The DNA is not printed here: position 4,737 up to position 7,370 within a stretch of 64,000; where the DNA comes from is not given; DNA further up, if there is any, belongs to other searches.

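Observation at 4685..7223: Rad50/RloC-like ABC ATPase with CxxC hook-like coiled coil and C-terminal zinc-ribbon domain, preceded by a small acidic ORF: candidate defense module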

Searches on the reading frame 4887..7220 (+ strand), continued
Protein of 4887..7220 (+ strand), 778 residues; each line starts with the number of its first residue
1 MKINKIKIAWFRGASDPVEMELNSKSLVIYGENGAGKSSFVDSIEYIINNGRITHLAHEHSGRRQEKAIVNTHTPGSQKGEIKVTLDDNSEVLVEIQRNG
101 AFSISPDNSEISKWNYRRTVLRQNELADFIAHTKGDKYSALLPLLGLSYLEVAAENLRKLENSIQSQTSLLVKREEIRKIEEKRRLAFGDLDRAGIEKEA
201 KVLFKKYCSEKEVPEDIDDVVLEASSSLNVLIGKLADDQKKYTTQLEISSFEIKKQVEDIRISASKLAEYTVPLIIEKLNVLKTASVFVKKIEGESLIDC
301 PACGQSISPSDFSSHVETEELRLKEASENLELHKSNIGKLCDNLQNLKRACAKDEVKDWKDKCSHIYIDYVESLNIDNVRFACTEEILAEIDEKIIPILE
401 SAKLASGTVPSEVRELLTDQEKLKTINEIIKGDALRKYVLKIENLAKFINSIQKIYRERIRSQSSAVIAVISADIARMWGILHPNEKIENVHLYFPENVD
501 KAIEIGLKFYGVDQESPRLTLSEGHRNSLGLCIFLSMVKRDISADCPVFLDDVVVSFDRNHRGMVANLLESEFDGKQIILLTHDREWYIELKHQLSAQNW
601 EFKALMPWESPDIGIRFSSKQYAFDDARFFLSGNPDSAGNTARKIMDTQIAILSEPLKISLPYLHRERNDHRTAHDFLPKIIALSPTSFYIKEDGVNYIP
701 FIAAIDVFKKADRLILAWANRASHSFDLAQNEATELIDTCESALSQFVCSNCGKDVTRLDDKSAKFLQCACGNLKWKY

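Call 47: fold_search(model_id=the predicted structure, library=pdb)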
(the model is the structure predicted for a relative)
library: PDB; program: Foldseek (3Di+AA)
matches with E <= 10: 963; with E <= 0.001: 171
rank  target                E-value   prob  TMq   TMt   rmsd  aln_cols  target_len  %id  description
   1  5xei                  2.6e-12  1.00  0.31  0.44  34.6       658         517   13  Crystal structure of the Smc head domain with a coiled coil and joint derived from Pyrococcus yayanosii (released 2017-06-07)
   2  9f5w_B                3.6e-10  1.00  0.28  0.38  33.2       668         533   12  Human condensin II - M18BP1 complex (released 2025-07-02)
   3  7w1m_B                3.8e-10  1.00  0.33  0.46  33.7       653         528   14  Cryo-EM structure of human cohesin-CTCF-DNA complex (released 2023-05-31)
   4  7zr1_C                3.8e-10  1.00  0.29  0.29  80.8       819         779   11  Chaetomium thermophilum Mre11-Rad50-Nbs1 complex bound to ATPyS (composite structure) (released 2023-01-11)
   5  7zr1_D                4.3e-10  1.00  0.27  0.27  81.7       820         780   13  Chaetomium thermophilum Mre11-Rad50-Nbs1 complex bound to ATPyS (composite structure) (released 2023-01-11)
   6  6yvv_B                8.0e-10  1.00  0.30  0.47  27.1       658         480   13  Condensin complex from S.cerevisiae ATP-free apo bridged state (released 2020-07-15)
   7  9f5w_A                2.2e-09  1.00  0.23  0.33  35.9       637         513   15  Human condensin II - M18BP1 complex (released 2025-07-02)
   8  7q2x_A                3.2e-09  1.00  0.31  0.54  23.2       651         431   11  Cryo-EM structure of clamped S.cerevisiae condensin-DNA complex (Form I) (released 2022-03-23)
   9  6qj1                  3.8e-09  1.00  0.30  0.53  21.7       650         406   10  Crystal structure of the C. thermophilum condensin Smc2 ATPase head (crystal from I) (released 2019-07-03)
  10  7qen_A                4.1e-09  1.00  0.33  0.52  25.9       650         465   15  S.c. Condensin core in DNA- and ATP-bound state (released 2022-06-15)
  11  9hqx_B                5.6e-09  1.00  0.26  0.31  28.3       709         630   13  Salmonella enterica Lamassu LmuACB bound to DNA duplex (released 2025-10-01)
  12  9qxx_A                7.0e-09  1.00  0.29  0.30  45.8       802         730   10  JetABC DNA loaded state dimer (released 2025-10-01)
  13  8roh_A                9.2e-09  1.00  0.31  0.54  21.2       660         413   11  Human cohesin SMC3-HD(EQ)/RAD21-N complex - Apo conformation (released 2024-09-11)
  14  8roj_A                1.3e-08  1.00  0.27  0.49  24.6       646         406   11  Human cohesin SMC3-HD/RAD21-N complex - ADP-Mg-bound conformation (released 2024-09-11)
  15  5xns_A                1.4e-08  1.00  0.29  0.53  23.7       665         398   12  Crystal structure of the Smc head domain with an extended coiled coil bound to the C-terminal domain of ScpA derived f (released 2017-08-02)
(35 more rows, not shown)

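Call 54: find_encoding_contigs(protein=P0033, flank=10000, max_places=1)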
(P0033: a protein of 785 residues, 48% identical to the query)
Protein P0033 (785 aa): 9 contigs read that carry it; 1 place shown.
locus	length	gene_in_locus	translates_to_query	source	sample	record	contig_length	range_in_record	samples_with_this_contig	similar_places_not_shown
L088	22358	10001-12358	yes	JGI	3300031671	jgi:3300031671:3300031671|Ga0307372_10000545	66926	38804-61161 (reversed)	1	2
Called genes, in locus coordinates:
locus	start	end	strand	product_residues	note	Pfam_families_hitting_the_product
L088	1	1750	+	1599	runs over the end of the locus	PF00580:UvrD-helicase (weak), PF13086:AAA_11, PF13245:AAA_19 (weak), PF13604:AAA_30 (weak), PF05127:NAT10_TcmA_helicase (faint), PF13087:AAA_12, PF18741:MTES_1575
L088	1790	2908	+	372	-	PF00149:Metallophos (weak)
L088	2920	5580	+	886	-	PF02463:SMC_N (faint), PF13175:AAA_15, PF13476:AAA_23 (weak)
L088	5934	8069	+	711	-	PF07719:TPR_2 (faint), PF13374:TPR_10 (faint), PF13424:TPR_12 (faint), PF13428:TPR_14 (faint), PF13432:TPR_16 (faint), PF14559:TPR_19 (faint), PF00226:DnaJ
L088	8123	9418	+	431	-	PF02646:RmuC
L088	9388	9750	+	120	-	PF02646:RmuC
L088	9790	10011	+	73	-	-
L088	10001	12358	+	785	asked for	PF02463:SMC_N, PF13175:AAA_15 (faint), PF13476:AAA_23, PF13166:AAA_13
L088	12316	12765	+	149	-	-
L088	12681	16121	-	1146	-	PF00580:UvrD-helicase, PF13245:AAA_19, PF00580:UvrD-helicase, PF13361:UvrD_C, PF13538:UvrD_C_2 (faint)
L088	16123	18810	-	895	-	PF12705:PDDEXK_1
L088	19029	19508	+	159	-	-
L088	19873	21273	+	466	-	PF25856:MPN635_N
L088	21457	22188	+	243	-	-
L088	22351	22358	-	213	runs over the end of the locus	PF22811:Zn_ribbon_NrdR (weak), PF01844:HNH (weak)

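Call 55: find_encoding_contigs(protein=P0115, flank=10000, max_places=1)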
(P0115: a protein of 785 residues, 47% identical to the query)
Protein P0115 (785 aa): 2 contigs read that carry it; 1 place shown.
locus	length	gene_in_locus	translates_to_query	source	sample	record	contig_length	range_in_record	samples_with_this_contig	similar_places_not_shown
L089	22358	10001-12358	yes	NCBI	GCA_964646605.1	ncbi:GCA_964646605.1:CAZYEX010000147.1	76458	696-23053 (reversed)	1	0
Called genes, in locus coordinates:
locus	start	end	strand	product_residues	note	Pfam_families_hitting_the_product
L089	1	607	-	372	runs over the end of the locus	PF08240:ADH_N, PF16912:Glu_dehyd_C, PF00107:ADH_zinc_N, PF13602:ADH_zinc_N_2 (weak)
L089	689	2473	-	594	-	PF01336:tRNA_anti-codon, PF00152:tRNA-synt_2, PF02938:GAD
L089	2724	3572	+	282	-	-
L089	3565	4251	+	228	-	PF00702:Hydrolase, PF13419:HAD_2, PF13242:Hydrolase_like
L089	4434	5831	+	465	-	PF07719:TPR_2 (faint), PF13432:TPR_16 (weak), PF14559:TPR_19 (faint)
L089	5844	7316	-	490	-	PF01554:MatE, PF03023:MurJ (faint), PF01554:MatE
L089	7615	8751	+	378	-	PF01850:PIN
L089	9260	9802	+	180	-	-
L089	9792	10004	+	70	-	-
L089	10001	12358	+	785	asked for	PF02463:SMC_N, PF13175:AAA_15 (weak), PF13476:AAA_23 (weak), PF13166:AAA_13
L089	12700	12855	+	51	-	-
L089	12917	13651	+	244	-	PF01128:IspD, PF12804:NTP_transf_3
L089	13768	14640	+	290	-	-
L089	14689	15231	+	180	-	-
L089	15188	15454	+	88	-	-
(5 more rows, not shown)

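Call 56: find_encoding_contigs(protein=P0054, flank=10000, max_places=1)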
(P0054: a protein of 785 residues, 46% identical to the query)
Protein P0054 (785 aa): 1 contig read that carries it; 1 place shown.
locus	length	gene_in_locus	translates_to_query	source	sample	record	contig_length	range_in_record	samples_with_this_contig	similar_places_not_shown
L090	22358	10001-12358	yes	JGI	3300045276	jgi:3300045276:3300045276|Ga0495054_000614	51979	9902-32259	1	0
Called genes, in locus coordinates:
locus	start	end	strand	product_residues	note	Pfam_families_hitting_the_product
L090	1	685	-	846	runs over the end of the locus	PF08275:DNAG_N, PF13155:Toprim_2, PF13362:Toprim_3, PF13662:Toprim_4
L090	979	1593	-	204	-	PF08281:Sigma70_r4_2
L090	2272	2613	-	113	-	PF00376:MerR (weak), PF13411:MerR_1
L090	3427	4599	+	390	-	PF13289:SIR2_2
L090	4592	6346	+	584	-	PF01935:DUF87, PF10412:TrwB_AAD_bind (weak), PF05872:HerA_C (weak)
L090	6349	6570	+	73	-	PF13619:KTSC (weak)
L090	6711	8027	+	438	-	PF02646:RmuC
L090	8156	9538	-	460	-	PF05598:DUF772, PF01609:DDE_Tnp_1, PF13751:DDE_Tnp_1_6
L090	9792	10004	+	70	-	-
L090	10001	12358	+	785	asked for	PF02463:SMC_N, PF13175:AAA_15 (weak), PF13476:AAA_23, PF13555:AAA_29 (faint), PF13304:AAA_21 (faint), PF13166:AAA_13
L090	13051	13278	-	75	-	-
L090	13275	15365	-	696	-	PF00176:SNF2-rel_dom (faint), PF04851:ResIII (faint), PF00271:Helicase_C (weak)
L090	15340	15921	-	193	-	-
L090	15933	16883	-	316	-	PF19587:DUF6094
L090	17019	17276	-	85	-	-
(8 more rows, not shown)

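Call 65: search_dna_similar(query=window:4887-7220:+, collection=plasmids, mode=protein, max_evalue=0.00001, max_rows=15)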
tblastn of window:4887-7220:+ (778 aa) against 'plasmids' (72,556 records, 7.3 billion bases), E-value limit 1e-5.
Records with a match: 36; places in all: 37; records where one place covers at least 80% of the query: 0.
Best place of each record, by identity: <60% 36.
By first word of the organism name: Bradyrhizobium 7; Hymenobacter 4; Rhizobium 4; Phaeobacter 4; Mesorhizobium 2; Sphingomonas 2; Fibrella 1; Roseibium 1; Brucella 1; Aliiroseovarius 1; and 9 more.
By predicted mobility (MOB-suite, as given by PLSDB): non-mobilizable 23; conjugative 10; mobilizable 3.
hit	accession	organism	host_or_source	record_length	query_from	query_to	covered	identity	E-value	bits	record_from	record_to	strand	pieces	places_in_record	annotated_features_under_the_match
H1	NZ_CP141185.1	Hymenobacter sp. GOD-10R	single cell,Crepidiastrum sonchifolium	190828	2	609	78%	23.2%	2e-17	96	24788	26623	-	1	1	AAA family ATPase | hypothetical protein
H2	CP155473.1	Fibrella sp. ES10-3-2-2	single cell,soil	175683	2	609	78%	22.2%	3e-14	85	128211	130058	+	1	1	AAA family ATPase | hypothetical protein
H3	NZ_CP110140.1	Hymenobacter sp. YIM 151500-1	whole organism,soil sample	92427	28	609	75%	22.1%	5e-13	81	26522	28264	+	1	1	AAA family ATPase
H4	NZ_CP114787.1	Roseibium sp. Sym1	Symbiodiniaceae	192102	393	774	49%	24.5%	6e-8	64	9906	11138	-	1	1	AAA family ATPase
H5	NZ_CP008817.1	Brucella anthropi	-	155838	478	777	39%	27.7%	7e-13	81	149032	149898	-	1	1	hypothetical protein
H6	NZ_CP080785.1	Aliiroseovarius crassostreae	-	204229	482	777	38%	27.2%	2e-16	92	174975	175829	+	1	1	AAA family ATPase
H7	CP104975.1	Devosia sp. A8/3-2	Oxytropis tragacanthoides,cell ...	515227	503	774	35%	26.6%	2e-8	66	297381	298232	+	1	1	hypothetical protein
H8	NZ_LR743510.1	Methylobacterium bullatum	-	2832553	503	778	35%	24.3%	5e-12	78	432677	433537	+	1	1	none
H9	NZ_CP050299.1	Mesorhizobium huakuii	Oxytropis kamtschatica,cell ...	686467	509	774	34%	23.5%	7e-9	67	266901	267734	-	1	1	ATP-binding protein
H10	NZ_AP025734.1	Nostoc cf. commune SO-36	-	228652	521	699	23%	28.0%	1e-7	63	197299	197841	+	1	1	AAA family ATPase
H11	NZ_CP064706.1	Bradyrhizobium sp. 155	Acmispon strigosus,cell culture,root ...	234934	501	662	21%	26.6%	7e-6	58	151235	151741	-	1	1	AAA family ATPase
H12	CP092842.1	Bradyrhizobium sp. 62B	Arachis hypogaea L.,cell ...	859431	503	645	18%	29.7%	3e-9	69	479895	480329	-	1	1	ATP-binding protein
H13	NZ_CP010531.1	Haloarcula sp. CBA1115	monoisolate,Solar salt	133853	482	598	15%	34.2%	8e-10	71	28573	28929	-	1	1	AAA family ATPase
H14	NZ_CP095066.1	Hymenobacter volaticus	single cell,air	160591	478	609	17%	30.0%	2e-9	69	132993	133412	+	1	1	AAA family ATPase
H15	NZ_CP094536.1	Hymenobacter monticola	Single cell,a pond on the Huanglong ...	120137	478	609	17%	29.8%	9e-8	64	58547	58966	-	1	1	AAA family ATPase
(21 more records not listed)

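Call 66: search_dna_similar(query=window:4887-7220:+, collection=phages, mode=protein, max_evalue=0.00001, max_rows=10)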
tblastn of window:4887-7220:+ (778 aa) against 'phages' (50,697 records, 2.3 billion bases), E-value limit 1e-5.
No match.

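Call 67: get_annotated_region(hit=H6, flank=6000)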
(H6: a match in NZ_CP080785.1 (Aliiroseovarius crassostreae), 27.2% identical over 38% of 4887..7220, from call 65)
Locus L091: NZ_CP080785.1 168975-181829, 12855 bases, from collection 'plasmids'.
description: Aliiroseovarius crassostreae strain S204 plasmid unnamed1, complete sequence
organism: Aliiroseovarius crassostreae (NCBI taxid 154981)
taxonomy: Bacteria; Pseudomonadota; Alphaproteobacteria; Rhodobacterales; Paracoccaceae; Aliiroseovarius; Aliiroseovarius crassostreae
host: -; source: -; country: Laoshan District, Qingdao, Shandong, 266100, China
typing (MOB-suite, as given by PLSDB): non-mobilizable
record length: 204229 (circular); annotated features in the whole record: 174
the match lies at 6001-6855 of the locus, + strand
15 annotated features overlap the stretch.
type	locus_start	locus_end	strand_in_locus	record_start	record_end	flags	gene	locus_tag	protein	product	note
CDS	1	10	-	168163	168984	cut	-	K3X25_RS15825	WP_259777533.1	ABC transporter permease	-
CDS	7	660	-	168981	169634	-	-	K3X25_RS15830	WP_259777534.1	ABC transporter ATP-binding protein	-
CDS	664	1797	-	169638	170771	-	-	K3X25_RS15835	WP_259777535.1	sugar transporter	-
CDS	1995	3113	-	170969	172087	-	-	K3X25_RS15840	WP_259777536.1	polysaccharide biosynthesis/export family protein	-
CDS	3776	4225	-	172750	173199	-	-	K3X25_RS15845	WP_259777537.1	GIY-YIG nuclease family protein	-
CDS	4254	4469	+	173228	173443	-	-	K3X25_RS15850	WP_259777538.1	hypothetical protein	-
CDS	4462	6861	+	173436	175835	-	-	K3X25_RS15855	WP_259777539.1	AAA family ATPase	-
CDS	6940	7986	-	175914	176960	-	-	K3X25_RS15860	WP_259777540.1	TniQ family protein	-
CDS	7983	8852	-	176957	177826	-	-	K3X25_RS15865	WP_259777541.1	TniB family NTP-binding protein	-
CDS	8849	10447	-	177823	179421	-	-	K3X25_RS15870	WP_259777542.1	Mu transposase C-terminal domain-containing protein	-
CDS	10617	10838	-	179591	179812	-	-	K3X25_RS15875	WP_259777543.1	helix-turn-helix domain-containing protein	-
CDS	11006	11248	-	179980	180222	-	-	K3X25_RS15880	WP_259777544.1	type II toxin-antitoxin system prevent-host-death family antitoxin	GO:0008219 - cell death [Evidence IEA]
CDS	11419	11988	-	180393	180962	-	-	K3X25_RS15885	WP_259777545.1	recombinase family protein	GO:0006310 - DNA recombination [Evidence IEA]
CDS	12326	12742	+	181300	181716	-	-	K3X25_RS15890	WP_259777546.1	hypothetical protein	-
CDS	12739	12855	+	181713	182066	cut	-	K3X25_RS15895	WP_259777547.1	hypothetical protein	-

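Call 68: get_annotated_region(hit=H5, flank=6000)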
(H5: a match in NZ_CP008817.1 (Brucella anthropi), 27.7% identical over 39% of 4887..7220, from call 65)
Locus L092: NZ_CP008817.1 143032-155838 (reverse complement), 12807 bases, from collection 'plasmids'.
description: Brucella anthropi strain OAB plasmid 1, complete sequence
organism: Brucella anthropi (NCBI taxid 529)
taxonomy: Bacteria; Pseudomonadota; Alphaproteobacteria; Hyphomicrobiales; Brucellaceae; Brucella; Brucella anthropi
host: -; source: -; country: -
typing (MOB-suite, as given by PLSDB): non-mobilizable; replicon rep_cluster_25
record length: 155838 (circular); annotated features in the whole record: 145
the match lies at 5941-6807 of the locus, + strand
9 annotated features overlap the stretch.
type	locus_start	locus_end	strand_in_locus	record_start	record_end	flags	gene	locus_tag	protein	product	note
CDS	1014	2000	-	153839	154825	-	repB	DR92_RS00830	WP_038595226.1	plasmid partitioning protein RepB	-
CDS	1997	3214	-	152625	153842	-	repA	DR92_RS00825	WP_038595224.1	plasmid partitioning protein RepA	-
CDS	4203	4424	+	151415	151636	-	-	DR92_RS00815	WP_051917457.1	hypothetical protein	-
CDS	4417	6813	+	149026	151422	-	-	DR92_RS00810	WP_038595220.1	hypothetical protein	-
CDS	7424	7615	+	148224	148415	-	-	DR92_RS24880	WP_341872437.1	hypothetical protein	-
CDS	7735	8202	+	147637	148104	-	-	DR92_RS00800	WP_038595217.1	NUDIX domain-containing protein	-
CDS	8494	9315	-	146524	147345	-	-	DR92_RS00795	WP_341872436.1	recombinase family protein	GO:0006310 - DNA recombination [Evidence IEA]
CDS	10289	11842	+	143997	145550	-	istA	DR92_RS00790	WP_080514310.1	IS21 family transposase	-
CDS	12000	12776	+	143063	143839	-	istB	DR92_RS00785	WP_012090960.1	IS21-like element helper ATPase IstB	-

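Call 75: search_protein_families(library=padloc, proteins=[L091:4462-6858:+, L091:4254-4466:+], max_evalue=10)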
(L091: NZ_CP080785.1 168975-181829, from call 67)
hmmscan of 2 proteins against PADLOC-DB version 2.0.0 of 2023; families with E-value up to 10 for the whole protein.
L091:4462-6858:+ (799 aa): 29 families (the best 25 are shown)
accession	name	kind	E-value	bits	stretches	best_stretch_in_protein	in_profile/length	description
PDLC03859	LmuB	-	3.2e-27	94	2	133-617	164-586/611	-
PDLC03865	LmuB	-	1.1e-19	68.2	3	29-170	33-189/1007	-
PDLC04135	mad3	-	2.8e-17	61.3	1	4-617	2-326/374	mads_3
PDLC02335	AbiLi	-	6.2e-09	33.3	2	4-51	50-100/326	AbiLi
PDLC04895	PDC-S06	-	2.6e-08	30.8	2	414-613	420-628/784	-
PDLC04886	PDC-S06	-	1.3e-07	28.8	2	285-477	234-424/727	-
PDLC04889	PDC-S06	-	3.5e-07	27.1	2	376-614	262-482/693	-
PDLC04894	PDC-S06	-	7.1e-07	26.1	2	226-622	301-578/740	-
PDLC03868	LmuB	-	1.3e-06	25.1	2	243-494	180-422/1035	-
PDLC02980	AriA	-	8.4e-06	24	2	31-52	3-24/304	-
PDLC04891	PDC-S06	-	1.1e-05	22.1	2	323-625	388-696/858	-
PDLC03841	LeoBC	-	2.1e-05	21.8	1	29-78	79-98/601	-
PDLC00519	JetC1|JetC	-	4e-05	20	2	32-48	28-44/1097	DUF3584 domain; MukB-like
PDLC02979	AriA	-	8.6e-05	20.5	1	22-78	20-58/373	-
PDLC02914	ATPase-Toprim_I-B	-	0.00011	19.5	1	544-620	176-250/443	-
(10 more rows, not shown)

L091:4254-4466:+ (71 aa): 0 families
